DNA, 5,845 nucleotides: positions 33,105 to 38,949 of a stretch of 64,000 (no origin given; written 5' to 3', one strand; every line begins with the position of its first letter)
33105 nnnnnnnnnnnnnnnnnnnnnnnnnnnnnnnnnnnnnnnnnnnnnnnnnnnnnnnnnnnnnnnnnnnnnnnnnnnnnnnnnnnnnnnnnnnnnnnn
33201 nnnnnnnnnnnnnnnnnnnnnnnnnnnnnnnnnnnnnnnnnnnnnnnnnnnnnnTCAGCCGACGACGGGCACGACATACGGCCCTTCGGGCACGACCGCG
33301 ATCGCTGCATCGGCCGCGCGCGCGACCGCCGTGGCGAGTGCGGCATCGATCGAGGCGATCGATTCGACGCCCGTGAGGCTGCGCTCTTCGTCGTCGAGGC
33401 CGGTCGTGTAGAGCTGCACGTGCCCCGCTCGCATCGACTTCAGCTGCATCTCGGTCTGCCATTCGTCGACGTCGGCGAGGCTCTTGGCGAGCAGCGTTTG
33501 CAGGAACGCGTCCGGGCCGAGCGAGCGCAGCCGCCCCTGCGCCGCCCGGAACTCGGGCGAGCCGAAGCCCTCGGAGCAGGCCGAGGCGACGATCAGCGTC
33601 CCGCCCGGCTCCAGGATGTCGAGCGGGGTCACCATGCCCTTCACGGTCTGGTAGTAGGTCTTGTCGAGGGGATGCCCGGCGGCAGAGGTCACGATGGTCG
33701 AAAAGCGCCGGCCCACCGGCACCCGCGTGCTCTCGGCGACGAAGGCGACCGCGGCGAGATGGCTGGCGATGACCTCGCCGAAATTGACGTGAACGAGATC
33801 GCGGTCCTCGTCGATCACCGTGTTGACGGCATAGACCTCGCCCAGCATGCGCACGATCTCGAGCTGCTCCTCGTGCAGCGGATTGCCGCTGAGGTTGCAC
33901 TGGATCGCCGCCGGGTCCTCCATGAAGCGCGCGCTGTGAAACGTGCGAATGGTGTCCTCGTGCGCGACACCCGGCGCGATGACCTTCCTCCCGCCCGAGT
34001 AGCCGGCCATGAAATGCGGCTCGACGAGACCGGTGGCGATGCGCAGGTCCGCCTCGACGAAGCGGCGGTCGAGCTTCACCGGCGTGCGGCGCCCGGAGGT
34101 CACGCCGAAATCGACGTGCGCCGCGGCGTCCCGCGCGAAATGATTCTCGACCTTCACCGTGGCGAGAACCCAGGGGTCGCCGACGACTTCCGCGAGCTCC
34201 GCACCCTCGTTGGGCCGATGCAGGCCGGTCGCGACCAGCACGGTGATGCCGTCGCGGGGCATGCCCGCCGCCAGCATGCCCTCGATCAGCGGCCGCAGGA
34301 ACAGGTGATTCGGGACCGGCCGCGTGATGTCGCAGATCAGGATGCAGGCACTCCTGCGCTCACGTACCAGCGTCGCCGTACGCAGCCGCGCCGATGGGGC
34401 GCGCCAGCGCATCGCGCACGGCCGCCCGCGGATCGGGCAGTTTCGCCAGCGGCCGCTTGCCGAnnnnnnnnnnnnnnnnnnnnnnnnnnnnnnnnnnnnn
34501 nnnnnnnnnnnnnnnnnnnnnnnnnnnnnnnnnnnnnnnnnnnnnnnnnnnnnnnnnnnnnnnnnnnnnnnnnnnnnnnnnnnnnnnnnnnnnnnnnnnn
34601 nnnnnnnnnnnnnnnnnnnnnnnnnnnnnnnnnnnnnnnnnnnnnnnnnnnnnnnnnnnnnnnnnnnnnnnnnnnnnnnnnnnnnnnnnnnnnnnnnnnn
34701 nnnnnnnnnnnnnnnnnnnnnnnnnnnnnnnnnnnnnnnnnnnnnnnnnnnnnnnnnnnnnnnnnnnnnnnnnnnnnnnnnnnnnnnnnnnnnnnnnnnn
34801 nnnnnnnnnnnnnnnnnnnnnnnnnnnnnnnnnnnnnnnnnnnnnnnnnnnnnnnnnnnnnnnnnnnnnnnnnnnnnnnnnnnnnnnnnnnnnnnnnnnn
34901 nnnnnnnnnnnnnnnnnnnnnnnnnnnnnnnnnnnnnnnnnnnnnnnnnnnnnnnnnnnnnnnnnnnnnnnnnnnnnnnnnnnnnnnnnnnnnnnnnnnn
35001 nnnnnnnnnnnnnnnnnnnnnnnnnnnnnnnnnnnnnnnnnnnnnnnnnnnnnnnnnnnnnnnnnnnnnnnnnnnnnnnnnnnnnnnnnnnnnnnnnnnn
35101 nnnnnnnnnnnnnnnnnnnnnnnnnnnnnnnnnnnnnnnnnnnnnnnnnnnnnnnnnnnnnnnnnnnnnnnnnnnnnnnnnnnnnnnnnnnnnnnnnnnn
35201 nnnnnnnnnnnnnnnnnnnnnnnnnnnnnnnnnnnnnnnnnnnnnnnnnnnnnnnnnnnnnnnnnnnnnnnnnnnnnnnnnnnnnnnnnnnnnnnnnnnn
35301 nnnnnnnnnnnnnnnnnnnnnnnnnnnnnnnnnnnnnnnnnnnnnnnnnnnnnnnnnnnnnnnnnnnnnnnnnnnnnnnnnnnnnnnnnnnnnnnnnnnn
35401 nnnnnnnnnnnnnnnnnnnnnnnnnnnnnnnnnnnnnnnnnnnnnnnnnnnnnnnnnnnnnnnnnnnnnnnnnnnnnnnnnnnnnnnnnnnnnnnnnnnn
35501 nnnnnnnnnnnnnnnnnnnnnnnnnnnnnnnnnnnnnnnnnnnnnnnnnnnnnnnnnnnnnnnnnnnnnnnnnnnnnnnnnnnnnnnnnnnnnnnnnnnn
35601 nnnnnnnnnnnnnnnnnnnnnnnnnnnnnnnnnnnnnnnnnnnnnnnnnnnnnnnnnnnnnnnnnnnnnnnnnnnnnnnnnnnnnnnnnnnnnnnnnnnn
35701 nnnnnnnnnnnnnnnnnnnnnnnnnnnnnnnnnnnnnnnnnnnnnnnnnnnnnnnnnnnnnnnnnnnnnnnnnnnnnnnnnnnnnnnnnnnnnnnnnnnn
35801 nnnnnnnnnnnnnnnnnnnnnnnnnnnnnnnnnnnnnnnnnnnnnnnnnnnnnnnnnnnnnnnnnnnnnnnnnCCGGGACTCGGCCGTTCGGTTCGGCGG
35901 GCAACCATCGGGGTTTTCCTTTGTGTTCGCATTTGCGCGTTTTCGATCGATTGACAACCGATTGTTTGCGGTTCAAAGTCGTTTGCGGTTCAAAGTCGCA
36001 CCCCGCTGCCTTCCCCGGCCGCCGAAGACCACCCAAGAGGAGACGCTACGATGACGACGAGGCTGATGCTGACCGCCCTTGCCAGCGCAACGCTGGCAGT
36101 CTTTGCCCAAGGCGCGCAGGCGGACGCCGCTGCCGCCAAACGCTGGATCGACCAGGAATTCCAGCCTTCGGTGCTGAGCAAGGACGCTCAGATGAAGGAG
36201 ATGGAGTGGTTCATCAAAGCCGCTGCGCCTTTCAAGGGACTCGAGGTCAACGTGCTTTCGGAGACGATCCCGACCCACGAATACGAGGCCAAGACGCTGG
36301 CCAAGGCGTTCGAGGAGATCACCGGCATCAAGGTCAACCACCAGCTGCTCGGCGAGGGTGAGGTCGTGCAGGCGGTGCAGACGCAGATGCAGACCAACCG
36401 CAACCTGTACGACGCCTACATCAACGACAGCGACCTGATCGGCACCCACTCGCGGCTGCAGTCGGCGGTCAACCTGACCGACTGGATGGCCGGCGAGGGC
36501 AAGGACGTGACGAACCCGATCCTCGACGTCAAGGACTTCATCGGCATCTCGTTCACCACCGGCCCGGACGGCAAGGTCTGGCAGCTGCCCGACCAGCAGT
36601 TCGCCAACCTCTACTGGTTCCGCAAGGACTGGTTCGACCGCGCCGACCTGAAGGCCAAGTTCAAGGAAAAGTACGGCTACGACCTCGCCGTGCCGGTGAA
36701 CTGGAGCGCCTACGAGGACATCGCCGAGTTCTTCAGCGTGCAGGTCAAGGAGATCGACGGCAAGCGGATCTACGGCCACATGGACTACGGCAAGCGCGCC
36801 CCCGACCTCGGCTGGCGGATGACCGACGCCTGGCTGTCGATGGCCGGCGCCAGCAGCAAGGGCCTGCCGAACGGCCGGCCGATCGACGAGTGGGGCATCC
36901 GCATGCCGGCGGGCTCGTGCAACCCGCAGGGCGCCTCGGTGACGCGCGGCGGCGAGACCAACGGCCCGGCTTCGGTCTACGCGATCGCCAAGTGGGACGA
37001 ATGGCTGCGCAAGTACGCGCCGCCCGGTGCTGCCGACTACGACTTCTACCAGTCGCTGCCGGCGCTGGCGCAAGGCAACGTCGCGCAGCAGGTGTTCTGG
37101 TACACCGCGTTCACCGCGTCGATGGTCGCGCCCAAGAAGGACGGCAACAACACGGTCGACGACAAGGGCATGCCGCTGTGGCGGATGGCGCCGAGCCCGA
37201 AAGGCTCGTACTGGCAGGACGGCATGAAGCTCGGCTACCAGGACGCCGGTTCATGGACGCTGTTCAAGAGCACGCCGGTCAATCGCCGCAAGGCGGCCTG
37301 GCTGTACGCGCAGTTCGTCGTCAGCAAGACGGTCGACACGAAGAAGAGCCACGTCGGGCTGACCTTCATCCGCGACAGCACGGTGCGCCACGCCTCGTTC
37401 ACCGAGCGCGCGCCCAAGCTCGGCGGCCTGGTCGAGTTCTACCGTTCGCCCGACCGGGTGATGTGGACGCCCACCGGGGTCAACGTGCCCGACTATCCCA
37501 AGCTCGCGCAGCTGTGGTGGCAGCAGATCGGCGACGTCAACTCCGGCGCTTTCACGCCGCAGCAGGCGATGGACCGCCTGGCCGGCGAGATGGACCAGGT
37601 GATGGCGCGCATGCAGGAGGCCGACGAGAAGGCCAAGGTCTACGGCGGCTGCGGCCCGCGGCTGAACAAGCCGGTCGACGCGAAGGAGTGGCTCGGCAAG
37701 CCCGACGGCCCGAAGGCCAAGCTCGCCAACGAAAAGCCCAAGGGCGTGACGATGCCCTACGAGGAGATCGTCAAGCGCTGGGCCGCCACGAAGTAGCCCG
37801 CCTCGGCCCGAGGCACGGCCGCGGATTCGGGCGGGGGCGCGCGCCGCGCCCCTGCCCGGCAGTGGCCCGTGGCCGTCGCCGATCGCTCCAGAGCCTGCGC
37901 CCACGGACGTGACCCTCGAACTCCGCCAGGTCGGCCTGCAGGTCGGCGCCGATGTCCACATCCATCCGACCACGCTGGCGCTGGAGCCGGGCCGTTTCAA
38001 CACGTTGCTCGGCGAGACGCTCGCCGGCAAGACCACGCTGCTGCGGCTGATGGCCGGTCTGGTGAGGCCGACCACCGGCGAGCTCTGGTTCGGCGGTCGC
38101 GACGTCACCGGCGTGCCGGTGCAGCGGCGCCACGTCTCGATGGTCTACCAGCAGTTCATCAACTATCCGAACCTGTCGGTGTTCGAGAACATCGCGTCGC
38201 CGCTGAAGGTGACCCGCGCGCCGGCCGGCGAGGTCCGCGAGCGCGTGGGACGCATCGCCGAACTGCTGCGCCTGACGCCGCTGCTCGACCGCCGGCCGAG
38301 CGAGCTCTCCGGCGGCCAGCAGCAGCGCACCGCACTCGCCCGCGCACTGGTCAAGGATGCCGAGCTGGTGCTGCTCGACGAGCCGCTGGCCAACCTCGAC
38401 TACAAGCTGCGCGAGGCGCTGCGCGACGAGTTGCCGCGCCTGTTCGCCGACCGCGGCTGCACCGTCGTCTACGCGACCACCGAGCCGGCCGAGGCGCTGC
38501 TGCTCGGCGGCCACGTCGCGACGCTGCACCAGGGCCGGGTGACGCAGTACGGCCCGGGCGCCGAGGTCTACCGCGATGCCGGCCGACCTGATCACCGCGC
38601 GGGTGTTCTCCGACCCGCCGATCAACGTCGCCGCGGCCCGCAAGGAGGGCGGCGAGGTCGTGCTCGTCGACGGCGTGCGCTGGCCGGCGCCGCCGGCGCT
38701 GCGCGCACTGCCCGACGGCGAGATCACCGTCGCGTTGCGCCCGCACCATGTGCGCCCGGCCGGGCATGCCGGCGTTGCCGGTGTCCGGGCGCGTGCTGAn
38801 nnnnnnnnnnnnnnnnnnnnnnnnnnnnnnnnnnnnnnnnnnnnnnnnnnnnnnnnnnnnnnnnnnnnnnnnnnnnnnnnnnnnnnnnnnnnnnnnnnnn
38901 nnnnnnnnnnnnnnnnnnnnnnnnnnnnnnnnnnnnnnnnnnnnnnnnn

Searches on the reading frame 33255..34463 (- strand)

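Call 53: search_protein_families(library=pfam, proteins=[window:33255-34463:-], max_evalue=0.00001)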
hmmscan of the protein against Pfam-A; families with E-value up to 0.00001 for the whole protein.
window:33255-34463:- (402 aa): 2 families
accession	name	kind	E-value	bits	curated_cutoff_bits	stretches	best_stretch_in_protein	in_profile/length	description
PF09861.14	Lar_N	-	6.9e-43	146.7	23.3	1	23-185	41-200/204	Lactate racemase N-terminal domain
PF21113.2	LarA_C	-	1.1e-14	55.1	25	1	257-397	9-150/152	Lactate racemase C-terminal domain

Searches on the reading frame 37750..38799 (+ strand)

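Call 54: search_protein_families(library=pfam, proteins=[window:37750-38799:+], max_evalue=0.00001)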
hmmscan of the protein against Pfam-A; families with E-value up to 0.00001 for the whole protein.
window:37750-38799:+ (349 aa): 1 family
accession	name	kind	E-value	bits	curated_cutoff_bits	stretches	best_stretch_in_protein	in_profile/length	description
PF00005.33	ABC_tran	-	2.7e-29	102.9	25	1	73-214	3-137/137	ABC transporter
